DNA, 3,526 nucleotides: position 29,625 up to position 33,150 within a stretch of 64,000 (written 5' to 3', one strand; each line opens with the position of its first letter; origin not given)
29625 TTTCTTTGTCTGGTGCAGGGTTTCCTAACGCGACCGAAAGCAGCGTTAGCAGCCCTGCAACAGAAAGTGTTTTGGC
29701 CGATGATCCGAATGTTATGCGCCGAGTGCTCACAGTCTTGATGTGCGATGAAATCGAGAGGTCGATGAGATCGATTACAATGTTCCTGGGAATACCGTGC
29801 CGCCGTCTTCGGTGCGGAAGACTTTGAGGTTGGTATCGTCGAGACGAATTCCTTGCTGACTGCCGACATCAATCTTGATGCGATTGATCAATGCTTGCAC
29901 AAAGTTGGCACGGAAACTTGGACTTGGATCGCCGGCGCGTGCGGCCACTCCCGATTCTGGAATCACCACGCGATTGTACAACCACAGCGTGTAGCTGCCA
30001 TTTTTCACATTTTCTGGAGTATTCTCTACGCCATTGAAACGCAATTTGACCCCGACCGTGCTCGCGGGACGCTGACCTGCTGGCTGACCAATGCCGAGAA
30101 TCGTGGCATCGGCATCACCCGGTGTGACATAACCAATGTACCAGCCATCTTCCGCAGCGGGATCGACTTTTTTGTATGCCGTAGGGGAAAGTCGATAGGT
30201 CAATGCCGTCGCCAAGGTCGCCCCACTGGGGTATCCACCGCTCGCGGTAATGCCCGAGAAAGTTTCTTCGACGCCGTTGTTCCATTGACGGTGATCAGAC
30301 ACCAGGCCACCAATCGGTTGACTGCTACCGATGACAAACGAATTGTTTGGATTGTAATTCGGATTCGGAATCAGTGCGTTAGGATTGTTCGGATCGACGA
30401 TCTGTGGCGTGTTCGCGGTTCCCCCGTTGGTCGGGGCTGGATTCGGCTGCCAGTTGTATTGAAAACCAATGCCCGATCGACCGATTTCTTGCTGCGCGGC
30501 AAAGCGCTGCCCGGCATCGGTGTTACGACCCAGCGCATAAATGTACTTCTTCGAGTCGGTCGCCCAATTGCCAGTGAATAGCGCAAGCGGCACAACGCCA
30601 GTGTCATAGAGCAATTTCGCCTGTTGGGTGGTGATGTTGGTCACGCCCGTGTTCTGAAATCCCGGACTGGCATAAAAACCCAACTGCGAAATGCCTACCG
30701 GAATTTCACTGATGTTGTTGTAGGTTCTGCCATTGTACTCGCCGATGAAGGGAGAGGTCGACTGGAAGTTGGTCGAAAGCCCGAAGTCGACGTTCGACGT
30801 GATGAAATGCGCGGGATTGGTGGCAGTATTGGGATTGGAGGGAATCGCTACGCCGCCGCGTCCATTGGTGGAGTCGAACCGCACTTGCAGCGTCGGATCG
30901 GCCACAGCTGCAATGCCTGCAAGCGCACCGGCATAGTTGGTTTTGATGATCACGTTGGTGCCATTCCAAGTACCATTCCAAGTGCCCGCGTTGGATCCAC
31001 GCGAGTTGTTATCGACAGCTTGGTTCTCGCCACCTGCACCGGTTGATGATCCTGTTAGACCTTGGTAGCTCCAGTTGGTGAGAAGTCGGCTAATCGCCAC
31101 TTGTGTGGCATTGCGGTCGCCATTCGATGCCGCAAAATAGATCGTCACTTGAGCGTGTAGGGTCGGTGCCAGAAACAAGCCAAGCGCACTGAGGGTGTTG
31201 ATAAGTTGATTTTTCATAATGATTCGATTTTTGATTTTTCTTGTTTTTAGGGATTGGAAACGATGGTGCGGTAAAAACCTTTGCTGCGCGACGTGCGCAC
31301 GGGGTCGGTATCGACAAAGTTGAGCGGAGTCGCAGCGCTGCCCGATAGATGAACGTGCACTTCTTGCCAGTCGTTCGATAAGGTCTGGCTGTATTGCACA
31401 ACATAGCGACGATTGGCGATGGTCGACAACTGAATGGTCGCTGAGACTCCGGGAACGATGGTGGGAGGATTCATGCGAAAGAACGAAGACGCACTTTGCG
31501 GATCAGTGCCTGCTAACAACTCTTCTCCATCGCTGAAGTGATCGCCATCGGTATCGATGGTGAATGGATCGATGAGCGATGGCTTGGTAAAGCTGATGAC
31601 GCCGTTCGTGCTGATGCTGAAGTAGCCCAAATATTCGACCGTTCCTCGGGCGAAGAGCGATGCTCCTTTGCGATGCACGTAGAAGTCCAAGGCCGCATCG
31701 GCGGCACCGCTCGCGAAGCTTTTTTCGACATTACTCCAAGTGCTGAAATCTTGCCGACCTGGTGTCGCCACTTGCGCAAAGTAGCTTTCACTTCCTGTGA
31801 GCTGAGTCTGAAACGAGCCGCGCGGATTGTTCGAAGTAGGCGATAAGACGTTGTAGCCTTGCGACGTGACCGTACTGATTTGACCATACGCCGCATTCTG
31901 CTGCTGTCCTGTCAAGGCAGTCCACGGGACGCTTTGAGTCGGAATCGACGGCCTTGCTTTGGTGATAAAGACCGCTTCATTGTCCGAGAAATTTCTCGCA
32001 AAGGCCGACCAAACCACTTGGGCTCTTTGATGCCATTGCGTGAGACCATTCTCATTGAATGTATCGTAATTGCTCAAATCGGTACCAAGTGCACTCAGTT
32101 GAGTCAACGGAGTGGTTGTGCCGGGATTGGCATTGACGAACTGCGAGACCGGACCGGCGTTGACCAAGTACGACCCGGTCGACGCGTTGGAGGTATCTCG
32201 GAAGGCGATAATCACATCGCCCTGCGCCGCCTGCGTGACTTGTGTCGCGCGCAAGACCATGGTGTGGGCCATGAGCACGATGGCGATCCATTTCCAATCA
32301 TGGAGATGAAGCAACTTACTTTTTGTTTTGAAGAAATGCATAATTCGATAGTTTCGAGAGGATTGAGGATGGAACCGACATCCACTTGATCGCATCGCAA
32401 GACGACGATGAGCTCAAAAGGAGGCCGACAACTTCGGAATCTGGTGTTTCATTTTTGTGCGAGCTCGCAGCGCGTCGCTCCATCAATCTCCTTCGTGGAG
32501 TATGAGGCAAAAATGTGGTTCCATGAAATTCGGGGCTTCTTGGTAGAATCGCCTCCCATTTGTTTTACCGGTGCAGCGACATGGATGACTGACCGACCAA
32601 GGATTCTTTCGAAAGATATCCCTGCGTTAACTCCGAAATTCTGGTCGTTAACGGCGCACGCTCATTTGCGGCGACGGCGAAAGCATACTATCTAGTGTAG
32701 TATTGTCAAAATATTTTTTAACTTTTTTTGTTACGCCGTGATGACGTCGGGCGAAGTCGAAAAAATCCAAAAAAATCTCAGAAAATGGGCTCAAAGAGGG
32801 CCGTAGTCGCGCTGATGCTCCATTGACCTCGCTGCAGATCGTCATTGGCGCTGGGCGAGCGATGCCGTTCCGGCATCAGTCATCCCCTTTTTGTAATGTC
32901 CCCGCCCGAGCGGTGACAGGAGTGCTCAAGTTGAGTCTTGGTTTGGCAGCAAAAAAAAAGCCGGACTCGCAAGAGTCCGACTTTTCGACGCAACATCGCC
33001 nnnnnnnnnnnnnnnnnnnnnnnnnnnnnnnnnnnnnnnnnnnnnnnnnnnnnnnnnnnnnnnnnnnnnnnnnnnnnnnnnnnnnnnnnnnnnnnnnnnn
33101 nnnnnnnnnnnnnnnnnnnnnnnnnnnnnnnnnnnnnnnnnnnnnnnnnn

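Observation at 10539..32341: A 22-kb operon couples a two-partner secretion pair to a dedicated ExbB-ExbD-TonB motor, a second OM barrel and periplasmic chaperones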

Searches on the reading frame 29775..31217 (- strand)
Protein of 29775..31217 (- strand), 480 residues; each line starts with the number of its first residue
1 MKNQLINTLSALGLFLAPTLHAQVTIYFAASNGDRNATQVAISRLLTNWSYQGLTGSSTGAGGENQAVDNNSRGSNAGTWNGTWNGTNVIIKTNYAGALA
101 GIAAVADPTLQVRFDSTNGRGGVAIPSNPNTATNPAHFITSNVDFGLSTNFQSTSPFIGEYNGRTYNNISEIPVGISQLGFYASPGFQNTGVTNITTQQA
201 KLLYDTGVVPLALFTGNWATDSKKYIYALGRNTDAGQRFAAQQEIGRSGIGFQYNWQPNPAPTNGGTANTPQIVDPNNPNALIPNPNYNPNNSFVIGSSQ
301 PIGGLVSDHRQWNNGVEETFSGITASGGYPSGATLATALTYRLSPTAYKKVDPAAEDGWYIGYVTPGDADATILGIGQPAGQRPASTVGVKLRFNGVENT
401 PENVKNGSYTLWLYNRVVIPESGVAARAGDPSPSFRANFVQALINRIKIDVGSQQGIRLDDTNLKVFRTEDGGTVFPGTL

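Call 3: search_protein_families(library=pfam, proteins=[window:29775-31217:-], max_evalue=0.01)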
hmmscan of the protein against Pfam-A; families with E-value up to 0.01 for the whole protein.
window:29775-31217:- (480 aa): 0 families

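Call 5: search_protein_families(library=ncbifam, proteins=[window:29775-31217:-], max_evalue=0.01)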
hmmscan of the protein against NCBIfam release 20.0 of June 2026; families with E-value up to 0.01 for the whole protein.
window:29775-31217:- (480 aa): 1 family
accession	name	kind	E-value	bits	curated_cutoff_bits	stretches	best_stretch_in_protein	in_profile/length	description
TIGR02136.1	ptsS_2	subfamily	0.0034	16.6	206.6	0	390-419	230-259/295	phosphate ABC transporter substrate-binding protein PstS family protein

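Call 34: search_solved_structures(query=window:29775-31217:-, max_evalue=10, show_alignments=2)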
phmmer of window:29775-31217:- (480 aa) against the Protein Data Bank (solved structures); distinct sequences matched with E-value up to 10: 2.
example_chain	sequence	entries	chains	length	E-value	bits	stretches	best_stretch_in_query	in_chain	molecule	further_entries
3lm0_A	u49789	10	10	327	0.67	12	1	152-182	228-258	Serine/threonine-protein kinase 17B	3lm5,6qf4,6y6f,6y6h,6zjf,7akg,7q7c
7uy0_A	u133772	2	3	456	2.1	10.4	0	76-103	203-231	Tyrosine-protein kinase Fgr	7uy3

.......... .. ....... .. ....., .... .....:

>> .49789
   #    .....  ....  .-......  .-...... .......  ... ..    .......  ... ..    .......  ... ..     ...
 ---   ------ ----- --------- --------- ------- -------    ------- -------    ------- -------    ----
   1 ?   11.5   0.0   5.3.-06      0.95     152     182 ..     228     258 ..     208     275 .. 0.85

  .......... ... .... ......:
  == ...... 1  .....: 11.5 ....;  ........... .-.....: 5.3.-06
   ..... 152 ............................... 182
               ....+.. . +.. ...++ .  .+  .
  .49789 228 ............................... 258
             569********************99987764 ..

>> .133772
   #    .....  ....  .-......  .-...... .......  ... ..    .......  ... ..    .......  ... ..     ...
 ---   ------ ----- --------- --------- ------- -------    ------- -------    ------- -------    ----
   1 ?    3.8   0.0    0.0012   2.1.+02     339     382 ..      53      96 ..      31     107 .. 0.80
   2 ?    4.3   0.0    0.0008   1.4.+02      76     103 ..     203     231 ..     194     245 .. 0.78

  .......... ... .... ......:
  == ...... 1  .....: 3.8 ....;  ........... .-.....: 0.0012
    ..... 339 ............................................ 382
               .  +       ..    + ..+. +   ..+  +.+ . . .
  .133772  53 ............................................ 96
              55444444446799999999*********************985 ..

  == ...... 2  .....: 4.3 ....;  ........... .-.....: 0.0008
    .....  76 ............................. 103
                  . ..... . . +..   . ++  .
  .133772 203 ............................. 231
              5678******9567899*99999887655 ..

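Call 65: search_solved_structures(query=A5, max_evalue=10, show_alignments=2)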
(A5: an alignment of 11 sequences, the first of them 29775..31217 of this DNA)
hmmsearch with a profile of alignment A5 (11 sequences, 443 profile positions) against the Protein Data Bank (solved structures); distinct sequences matched with E-value up to 10: 4.
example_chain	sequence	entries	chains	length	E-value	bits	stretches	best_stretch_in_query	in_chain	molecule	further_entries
4exl_A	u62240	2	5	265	3.1e-05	26.4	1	363-441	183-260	Phosphate-binding protein pstS 1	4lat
4ecf_A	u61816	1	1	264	0.00087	21.6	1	358-437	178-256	ABC-type phosphate transport system, periplasmic component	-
7xl0_A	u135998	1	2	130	0.1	14.8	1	264-343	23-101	Nanobody Vobarilizumab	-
7s2s_C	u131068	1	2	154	0.19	13.9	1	241-343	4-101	IL2Rb-binding nanobody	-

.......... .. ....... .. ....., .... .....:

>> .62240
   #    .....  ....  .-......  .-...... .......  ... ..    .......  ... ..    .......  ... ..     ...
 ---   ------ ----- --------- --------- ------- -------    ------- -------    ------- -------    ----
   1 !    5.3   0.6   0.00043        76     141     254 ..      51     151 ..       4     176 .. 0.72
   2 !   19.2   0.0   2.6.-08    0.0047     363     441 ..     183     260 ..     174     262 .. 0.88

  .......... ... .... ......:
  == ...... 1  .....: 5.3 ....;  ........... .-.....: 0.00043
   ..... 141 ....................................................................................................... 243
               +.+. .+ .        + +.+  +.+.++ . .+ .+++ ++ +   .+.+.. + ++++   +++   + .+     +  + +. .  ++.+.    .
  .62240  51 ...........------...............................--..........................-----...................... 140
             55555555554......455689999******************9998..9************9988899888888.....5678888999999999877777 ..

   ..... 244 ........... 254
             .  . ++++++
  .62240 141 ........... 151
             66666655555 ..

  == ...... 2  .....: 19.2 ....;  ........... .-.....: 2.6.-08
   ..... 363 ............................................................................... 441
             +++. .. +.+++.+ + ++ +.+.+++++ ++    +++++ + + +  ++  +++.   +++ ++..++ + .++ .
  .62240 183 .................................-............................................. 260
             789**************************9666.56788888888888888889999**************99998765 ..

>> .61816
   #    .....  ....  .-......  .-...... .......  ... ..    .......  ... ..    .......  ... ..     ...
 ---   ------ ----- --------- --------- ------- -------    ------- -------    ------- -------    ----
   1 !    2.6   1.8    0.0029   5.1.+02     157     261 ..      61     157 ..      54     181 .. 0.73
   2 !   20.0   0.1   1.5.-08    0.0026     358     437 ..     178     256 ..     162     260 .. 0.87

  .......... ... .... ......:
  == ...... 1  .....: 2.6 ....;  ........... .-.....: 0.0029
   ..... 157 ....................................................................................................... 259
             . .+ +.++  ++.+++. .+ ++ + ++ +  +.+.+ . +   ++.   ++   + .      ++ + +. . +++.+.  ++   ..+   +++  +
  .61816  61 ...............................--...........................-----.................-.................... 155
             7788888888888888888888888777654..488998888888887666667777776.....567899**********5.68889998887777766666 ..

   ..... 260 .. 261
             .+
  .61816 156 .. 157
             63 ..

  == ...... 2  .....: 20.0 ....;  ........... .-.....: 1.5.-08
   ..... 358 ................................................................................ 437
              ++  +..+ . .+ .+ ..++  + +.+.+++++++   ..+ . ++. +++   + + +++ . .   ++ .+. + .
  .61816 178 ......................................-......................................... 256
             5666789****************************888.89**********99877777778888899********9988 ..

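Call 67: find_homologous_proteins(query=window:29775-31217:-, max_evalue=0.001)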
Query window:29775-31217:- (480 aa): 329 proteins with E <= 0.001 among 8000 candidates; the best 120 are listed.
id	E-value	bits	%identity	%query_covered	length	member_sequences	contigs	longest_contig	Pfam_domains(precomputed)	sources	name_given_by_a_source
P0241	0.0e+0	1075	100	100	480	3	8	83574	-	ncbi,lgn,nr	ncbi:MAG: hypothetical protein EAZ81_02625 [Verrucomicrobia bacterium]|nr:MAG: hypothetical protein 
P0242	2.6e-212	724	70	100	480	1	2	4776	-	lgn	-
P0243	7.6e-211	719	70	100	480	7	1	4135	-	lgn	-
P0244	7.5e-205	699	71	97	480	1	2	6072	-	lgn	-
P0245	2.3e-196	671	67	100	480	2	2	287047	-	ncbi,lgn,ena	-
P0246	3.2e-196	671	67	98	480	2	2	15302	-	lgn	-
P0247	1.6e-195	669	67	98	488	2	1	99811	-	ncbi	-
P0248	1.4e-194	666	66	98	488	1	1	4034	-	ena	-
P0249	3.9e-193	661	67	96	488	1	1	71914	-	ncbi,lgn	ncbi:MAG: hypothetical protein V4584_15230 [Verrucomicrobiota bacterium]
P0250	1.8e-192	659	66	96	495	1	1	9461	-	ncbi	-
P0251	3.8e-192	658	67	96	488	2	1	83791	-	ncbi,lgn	ncbi:MAG: hypothetical protein V4819_02130 [Verrucomicrobiota bacterium]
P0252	2.0e-191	655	68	96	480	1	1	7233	-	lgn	-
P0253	1.8e-190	652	67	96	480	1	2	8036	-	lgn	-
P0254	3.4e-190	651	64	100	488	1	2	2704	-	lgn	-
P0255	2.5e-189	648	67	96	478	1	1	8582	-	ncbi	-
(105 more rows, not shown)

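Call 77: predict_structure(alignment_id=A6)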
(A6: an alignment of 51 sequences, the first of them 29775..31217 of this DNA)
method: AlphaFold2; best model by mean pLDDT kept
length: 480 residues; sequences in the alignment: 51
mean_pLDDT: 87.3   pTM: 0.83
mean pLDDT of the five models: 87.3, 86.9, 85.6, 85.5, 85.1
residues with pLDDT >= 90: 302; 70-90: 126; 50-70: 33; < 50: 19
segments of 3 or more residues with pLDDT < 50: 1-3, 265-269, 291-296
pLDDT, mean of each block of 10 residues (from residue 1): 50 51 91 84 97 93 88 88 97 89 95 96 92 96 95 90 94 94 97 98 96 98 97 78 85 88 57 73 65 46 84 87 80 87 94 97 90 82 83 97 96 94 96 97 95 87 94 90
secondary structure, 60 per line:
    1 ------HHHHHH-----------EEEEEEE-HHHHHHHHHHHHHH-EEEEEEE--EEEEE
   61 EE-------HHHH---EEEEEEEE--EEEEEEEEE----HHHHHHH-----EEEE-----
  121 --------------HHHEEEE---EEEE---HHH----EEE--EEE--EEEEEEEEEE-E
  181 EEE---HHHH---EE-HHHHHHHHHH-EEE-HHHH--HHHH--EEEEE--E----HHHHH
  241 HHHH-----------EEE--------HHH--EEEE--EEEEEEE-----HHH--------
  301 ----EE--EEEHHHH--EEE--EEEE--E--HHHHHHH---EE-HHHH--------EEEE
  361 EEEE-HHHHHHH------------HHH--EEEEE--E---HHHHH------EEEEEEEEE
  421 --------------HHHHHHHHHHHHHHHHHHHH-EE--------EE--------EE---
elements in order: H7-12 E24-30 H32-45 E47-53 E56-62 H70-73 E77-84 E87-95 H100-106 E112-115 E138-141 E145-148 E159-161 E164-166 E169-178 E180-183 H187-190 H197-206 E208-210 H212-215 H218-221 E224-228 H236-244 E256-258 E272-275 E278-284 E309-311 H312-315 E318-320 E323-326 H332-338 H345-348 E357-364 H366-372 E390-394 H401-405 E412-420 H435-454

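Call 81: fold_search(model_id=the predicted structure, library=pdb)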
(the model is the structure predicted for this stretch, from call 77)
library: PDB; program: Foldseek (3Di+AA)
matches with E <= 10: 784; with E <= 0.001: 14
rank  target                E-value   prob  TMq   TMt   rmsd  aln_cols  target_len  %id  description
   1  4lat                  7.6e-09  1.00  0.43  0.77   7.3       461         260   11  Crystal structure of phosphate ABC transporter, periplasmic phosphate-binding protein PstS 1 (PBP1) from Streptococcus p (released 2013-07-10)
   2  4ecf                  1.7e-07  1.00  0.42  0.74   6.8       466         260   11  Crystal structure of an ABC-type phosphate transport system, periplasmic component (LVIS_0633) from Lactobacillus brevis (released 2012-04-11)
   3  4exl_B                1.8e-07  1.00  0.40  0.70   8.6       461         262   11  Crystal structure of phosphate ABC transporter, periplasmic phosphate-binding protein PstS 1 (PBP1) from Streptococcus (released 2012-05-30)
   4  4exl_A                2.0e-07  1.00  0.38  0.66   8.9       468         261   13  Crystal structure of phosphate ABC transporter, periplasmic phosphate-binding protein PstS 1 (PBP1) from Streptococcus (released 2012-05-30)
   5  4gd5_A                2.6e-07  1.00  0.37  0.70  10.0       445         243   11  X-ray Crystal Structure of a Putative Phosphate ABC Transporter Substrate-Binding Protein with Bound Phosphate from Cl (released 2012-08-15)
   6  4exl_D                3.1e-07  1.00  0.37  0.63   9.7       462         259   12  Crystal structure of phosphate ABC transporter, periplasmic phosphate-binding protein PstS 1 (PBP1) from Streptococcus (released 2012-05-30)
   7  4omb_A                5.4e-07  1.00  0.41  0.64   7.6       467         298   12  Phosphate binding protein (released 2014-12-10)
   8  4exl_C                1.1e-06  1.00  0.39  0.67   8.6       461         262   12  Crystal structure of phosphate ABC transporter, periplasmic phosphate-binding protein PstS 1 (PBP1) from Streptococcus (released 2012-05-30)
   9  1twy_B                1.1e-06  1.00  0.36  0.66  10.1       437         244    9  Crystal structure of an ABC-type phosphate transport receptor from Vibrio cholerae (released 2004-12-21)
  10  4q8r                  1.3e-06  1.00  0.36  0.67   7.4       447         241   11  Crystal structure of a Phosphate Binding Protein (PBP-1) from Clostridium perfringens (released 2014-11-05)
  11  1twy_E                6.1e-06  1.00  0.29  0.51   7.7       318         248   12  Crystal structure of an ABC-type phosphate transport receptor from Vibrio cholerae (released 2004-12-21)
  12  1twy_A                1.1e-05  1.00  0.29  0.51   7.7       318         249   12  Crystal structure of an ABC-type phosphate transport receptor from Vibrio cholerae (released 2004-12-21)
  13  1twy_F                2.2e-05  1.00  0.38  0.68   7.5       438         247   10  Crystal structure of an ABC-type phosphate transport receptor from Vibrio cholerae (released 2004-12-21)
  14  4n13                  2.0e-04  1.00  0.27  0.46  11.4       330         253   12  Crystal Structure of PstS (BB_0215) from Borrelia burgdorferi (released 2014-01-22)
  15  8ods                  1.1e-03  1.00  0.35  0.52  11.6       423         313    9  Phosphate-Binding Protein (PstS) from Xanthomonas citri pv. citri A306 bound to phosphate (released 2023-10-11)
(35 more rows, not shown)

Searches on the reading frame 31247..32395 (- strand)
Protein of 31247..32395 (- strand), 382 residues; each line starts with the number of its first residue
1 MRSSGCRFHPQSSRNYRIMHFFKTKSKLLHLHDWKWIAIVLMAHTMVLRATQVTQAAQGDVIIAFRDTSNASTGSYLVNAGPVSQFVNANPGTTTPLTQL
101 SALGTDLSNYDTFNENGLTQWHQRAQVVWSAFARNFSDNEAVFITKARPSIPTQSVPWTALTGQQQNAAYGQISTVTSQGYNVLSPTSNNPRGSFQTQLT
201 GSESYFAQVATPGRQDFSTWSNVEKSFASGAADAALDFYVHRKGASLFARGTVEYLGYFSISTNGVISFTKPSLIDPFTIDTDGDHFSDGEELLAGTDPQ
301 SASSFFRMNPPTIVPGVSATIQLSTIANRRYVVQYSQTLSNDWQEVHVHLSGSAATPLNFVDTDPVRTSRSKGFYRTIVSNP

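Call 3: search_protein_families(library=pfam, proteins=[window:31247-32395:-], max_evalue=0.01)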
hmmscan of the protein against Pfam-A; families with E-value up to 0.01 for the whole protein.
window:31247-32395:- (382 aa): 1 family
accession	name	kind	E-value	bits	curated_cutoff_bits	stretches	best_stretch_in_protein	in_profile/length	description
PF18884.5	TSP3_bac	-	1.1e-06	28.8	25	1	281-301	1-21/22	Bacterial TSP3 repeat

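Call 5: search_protein_families(library=ncbifam, proteins=[window:31247-32395:-], max_evalue=0.01)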
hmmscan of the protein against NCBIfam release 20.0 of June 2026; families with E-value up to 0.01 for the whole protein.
window:31247-32395:- (382 aa): 0 families

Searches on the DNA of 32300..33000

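Call 70: search_rna_families(source=window, start=32300, end=33000, threshold=evalue, max_evalue=1)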
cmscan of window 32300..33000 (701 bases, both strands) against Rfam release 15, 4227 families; matches with E-value up to 1: 0.
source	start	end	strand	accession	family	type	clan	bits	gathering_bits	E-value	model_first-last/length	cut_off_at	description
